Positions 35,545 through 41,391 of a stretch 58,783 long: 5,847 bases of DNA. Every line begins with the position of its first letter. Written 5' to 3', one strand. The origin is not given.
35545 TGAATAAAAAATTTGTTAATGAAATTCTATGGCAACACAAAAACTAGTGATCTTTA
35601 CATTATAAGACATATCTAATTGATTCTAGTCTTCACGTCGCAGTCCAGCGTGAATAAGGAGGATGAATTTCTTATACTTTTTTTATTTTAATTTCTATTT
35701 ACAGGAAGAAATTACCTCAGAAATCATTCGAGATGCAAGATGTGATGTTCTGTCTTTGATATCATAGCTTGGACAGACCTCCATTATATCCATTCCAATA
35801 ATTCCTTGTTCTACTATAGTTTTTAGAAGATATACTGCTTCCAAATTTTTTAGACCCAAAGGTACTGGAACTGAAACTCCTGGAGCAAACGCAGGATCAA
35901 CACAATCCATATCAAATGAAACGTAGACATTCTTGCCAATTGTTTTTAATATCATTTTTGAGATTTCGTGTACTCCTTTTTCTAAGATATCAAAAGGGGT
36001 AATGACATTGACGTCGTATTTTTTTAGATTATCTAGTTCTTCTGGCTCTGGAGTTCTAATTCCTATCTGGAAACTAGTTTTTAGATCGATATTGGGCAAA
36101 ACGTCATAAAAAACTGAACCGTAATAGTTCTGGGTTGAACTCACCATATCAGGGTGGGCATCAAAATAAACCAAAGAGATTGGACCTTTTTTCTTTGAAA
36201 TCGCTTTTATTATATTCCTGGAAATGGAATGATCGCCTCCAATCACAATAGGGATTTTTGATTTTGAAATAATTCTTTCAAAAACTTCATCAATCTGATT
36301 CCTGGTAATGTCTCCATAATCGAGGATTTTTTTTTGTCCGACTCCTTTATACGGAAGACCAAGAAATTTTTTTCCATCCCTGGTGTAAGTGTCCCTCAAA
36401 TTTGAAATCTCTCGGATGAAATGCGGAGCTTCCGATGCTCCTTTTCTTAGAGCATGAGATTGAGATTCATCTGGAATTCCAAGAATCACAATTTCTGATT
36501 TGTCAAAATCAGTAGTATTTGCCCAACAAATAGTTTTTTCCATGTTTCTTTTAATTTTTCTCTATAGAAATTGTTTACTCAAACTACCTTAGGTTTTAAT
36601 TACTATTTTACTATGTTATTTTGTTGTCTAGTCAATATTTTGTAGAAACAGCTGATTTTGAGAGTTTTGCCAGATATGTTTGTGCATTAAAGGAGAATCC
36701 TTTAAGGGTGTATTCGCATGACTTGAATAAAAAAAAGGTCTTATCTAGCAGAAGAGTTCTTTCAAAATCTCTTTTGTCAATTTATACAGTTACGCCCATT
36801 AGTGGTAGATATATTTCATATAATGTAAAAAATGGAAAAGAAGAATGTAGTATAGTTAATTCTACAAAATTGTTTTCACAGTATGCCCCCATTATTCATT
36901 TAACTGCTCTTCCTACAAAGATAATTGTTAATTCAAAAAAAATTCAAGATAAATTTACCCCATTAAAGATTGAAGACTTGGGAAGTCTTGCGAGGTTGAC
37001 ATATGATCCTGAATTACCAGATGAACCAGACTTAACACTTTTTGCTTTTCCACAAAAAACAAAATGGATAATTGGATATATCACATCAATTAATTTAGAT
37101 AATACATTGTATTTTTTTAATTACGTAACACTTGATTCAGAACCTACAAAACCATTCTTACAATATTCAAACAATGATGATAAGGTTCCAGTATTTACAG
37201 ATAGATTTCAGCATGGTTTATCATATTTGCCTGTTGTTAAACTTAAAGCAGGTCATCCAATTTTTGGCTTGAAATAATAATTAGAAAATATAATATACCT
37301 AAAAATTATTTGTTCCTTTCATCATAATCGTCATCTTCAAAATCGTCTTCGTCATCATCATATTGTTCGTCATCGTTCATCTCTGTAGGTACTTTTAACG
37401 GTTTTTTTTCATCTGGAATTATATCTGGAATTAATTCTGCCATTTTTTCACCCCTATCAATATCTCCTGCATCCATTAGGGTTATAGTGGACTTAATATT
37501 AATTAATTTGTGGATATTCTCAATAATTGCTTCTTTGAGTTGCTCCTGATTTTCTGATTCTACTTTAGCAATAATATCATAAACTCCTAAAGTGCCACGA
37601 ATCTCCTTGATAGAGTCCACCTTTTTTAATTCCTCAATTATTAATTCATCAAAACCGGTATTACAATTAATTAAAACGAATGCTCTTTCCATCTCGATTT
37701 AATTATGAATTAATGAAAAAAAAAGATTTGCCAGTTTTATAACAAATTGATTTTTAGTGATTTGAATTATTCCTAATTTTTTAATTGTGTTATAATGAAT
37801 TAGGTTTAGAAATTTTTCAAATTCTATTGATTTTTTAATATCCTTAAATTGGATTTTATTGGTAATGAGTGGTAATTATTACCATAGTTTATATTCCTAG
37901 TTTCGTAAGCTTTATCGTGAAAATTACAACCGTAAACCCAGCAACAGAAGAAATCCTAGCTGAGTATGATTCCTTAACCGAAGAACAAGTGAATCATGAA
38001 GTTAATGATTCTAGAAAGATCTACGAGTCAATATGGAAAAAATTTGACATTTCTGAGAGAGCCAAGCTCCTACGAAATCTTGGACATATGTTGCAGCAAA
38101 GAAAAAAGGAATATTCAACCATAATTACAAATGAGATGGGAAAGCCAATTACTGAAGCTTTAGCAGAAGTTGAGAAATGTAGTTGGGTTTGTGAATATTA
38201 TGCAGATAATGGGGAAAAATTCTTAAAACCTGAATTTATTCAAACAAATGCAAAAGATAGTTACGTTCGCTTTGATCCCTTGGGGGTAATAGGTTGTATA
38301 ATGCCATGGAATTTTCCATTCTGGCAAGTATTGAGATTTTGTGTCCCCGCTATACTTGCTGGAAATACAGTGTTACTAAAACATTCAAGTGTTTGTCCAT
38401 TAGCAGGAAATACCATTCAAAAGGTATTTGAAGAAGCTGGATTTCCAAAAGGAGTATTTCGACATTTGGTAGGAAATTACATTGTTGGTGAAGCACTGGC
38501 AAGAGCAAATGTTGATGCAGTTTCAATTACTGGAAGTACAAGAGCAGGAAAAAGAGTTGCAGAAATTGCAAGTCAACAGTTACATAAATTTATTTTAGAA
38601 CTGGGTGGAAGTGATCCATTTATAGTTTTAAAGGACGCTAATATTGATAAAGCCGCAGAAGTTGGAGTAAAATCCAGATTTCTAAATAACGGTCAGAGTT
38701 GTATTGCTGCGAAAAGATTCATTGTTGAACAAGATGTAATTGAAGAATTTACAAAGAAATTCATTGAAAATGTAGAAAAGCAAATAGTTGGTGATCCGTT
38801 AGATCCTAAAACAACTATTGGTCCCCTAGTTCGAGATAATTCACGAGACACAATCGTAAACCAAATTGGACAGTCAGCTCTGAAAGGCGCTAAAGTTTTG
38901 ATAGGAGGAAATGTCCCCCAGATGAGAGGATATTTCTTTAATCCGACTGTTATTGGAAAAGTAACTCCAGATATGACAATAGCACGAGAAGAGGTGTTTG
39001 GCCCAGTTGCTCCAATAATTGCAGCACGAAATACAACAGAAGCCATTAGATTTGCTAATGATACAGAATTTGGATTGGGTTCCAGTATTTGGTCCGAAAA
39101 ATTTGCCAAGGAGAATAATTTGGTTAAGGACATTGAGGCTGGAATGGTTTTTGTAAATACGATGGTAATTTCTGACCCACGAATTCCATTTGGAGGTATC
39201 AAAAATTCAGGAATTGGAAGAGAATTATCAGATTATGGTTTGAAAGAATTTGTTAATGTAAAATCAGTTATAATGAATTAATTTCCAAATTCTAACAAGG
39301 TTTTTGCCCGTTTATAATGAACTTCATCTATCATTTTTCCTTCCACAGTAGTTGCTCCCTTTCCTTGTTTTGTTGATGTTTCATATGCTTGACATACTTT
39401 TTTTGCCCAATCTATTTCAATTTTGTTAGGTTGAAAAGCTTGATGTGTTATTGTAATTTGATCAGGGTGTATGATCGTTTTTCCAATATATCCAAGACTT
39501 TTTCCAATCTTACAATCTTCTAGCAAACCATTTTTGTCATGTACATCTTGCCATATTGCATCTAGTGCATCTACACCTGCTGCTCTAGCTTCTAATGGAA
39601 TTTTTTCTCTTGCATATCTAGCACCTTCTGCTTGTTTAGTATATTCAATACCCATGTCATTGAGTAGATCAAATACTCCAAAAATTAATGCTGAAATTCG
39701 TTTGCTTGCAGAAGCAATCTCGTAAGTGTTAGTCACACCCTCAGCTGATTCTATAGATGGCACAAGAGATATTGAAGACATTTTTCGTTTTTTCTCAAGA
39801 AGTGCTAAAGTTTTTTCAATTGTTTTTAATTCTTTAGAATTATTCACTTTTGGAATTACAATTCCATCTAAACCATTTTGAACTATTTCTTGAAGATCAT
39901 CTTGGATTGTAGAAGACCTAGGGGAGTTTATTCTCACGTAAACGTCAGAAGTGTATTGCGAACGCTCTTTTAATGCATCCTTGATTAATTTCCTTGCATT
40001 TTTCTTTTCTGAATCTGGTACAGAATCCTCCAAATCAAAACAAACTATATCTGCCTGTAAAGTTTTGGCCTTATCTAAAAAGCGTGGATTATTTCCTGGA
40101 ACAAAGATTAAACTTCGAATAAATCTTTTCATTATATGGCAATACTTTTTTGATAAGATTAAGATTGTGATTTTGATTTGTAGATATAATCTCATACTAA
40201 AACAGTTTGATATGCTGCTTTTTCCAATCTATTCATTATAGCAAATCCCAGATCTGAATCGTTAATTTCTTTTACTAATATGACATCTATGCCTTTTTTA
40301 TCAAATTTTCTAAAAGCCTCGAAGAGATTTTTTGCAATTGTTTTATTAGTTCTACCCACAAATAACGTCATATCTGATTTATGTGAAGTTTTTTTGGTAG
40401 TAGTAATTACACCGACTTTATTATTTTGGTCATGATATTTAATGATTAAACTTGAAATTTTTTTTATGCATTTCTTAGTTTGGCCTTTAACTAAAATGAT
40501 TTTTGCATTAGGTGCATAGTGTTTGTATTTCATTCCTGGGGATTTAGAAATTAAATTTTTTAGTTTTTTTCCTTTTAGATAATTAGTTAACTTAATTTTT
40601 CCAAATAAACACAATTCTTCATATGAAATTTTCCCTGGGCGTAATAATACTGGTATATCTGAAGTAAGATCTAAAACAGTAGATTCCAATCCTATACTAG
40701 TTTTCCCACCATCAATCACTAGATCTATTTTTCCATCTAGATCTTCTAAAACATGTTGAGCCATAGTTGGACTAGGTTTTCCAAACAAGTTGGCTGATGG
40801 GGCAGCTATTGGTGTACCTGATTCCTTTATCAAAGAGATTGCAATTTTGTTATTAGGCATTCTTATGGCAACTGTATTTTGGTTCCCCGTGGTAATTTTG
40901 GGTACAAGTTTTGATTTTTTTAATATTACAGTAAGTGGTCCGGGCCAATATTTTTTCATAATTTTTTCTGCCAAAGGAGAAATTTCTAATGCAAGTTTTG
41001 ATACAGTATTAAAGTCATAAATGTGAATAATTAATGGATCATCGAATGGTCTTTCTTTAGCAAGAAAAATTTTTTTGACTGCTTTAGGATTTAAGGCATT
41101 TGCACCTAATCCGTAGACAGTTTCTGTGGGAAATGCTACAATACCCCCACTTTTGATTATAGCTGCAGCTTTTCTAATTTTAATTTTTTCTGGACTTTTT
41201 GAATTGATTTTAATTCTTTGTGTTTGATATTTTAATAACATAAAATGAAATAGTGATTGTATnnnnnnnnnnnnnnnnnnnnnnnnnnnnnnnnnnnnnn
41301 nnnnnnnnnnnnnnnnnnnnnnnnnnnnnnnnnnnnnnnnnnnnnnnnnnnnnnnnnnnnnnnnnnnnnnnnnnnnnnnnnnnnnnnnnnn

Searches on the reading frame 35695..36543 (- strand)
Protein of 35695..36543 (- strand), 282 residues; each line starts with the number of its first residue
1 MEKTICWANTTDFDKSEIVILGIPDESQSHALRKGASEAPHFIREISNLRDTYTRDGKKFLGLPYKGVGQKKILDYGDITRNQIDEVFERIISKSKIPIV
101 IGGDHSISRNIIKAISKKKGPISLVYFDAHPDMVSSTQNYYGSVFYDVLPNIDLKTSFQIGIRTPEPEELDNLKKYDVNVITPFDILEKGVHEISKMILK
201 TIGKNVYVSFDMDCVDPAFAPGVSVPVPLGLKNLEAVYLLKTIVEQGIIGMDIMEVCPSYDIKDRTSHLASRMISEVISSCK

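Call 29: search_protein_families(library=pfam, proteins=[window:35695-36543:-], max_evalue=0.001)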
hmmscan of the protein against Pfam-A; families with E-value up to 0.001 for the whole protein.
window:35695-36543:- (282 aa): 1 family
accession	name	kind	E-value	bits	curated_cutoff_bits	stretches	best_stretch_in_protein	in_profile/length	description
PF00491.26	Arginase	-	3e-62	211.1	22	1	17-277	2-277/280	Arginase family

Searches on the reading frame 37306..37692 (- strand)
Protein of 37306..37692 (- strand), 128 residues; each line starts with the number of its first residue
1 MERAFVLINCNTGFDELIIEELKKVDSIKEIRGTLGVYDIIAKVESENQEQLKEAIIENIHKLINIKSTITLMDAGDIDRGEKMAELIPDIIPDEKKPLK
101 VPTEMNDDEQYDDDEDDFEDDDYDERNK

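Call 31: search_protein_families(library=pfam, proteins=[window:37306-37692:-], max_evalue=0.001)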
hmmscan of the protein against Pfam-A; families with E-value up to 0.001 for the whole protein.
window:37306-37692:- (128 aa): 1 family
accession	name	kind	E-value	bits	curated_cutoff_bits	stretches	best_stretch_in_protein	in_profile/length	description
PF01037.27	AsnC_trans_reg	-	3.1e-06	27.4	25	1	17-71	13-67/73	Lrp/AsnC ligand binding domain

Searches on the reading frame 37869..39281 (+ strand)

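Call 32: search_protein_families(library=pfam, proteins=[window:37869-39281:+], max_evalue=0.001)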
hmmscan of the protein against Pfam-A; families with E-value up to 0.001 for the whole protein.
window:37869-39281:+ (470 aa): 2 families
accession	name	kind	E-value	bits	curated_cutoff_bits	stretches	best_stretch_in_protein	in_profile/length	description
PF00171.27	Aldedh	-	2.5e-144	481.7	23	1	19-467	9-461/461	Aldehyde dehydrogenase family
PF05893.19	LuxC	-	3.3e-05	23.4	21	1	123-306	76-263/401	Acyl-CoA reductase (LuxC)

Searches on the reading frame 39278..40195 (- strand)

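Call 31: search_protein_families(library=pfam, proteins=[window:39278-40195:-], max_evalue=0.001)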
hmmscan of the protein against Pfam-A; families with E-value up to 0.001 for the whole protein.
window:39278-40195:- (305 aa): 2 families
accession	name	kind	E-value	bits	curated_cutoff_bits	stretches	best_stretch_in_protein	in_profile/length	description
PF03328.21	HpcH_HpaI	-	5.5e-51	173.4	25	1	27-244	1-221/221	HpcH/HpaI aldolase/citrate lyase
PF15617.12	C-C_Bond_Lyase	-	6.7e-18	65.4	28.4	1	31-298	12-309/320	C-C_Bond_Lyase of the TIM-Barrel fold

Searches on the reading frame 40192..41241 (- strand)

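Call 31: search_protein_families(library=pfam, proteins=[window:40192-41241:-], max_evalue=0.001)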
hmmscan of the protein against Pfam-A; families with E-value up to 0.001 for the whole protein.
window:40192-41241:- (349 aa): 2 families
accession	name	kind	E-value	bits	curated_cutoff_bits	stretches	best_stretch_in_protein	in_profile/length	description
PF01300.24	Sua5_yciO_yrdC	-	8.5e-62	208.2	25.1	1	28-203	2-178/178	Telomere recombination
PF03481.19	Sua5_C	-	4.5e-32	111.9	22.9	1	225-343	20-135/136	Threonylcarbamoyl-AMP synthase, C-terminal domain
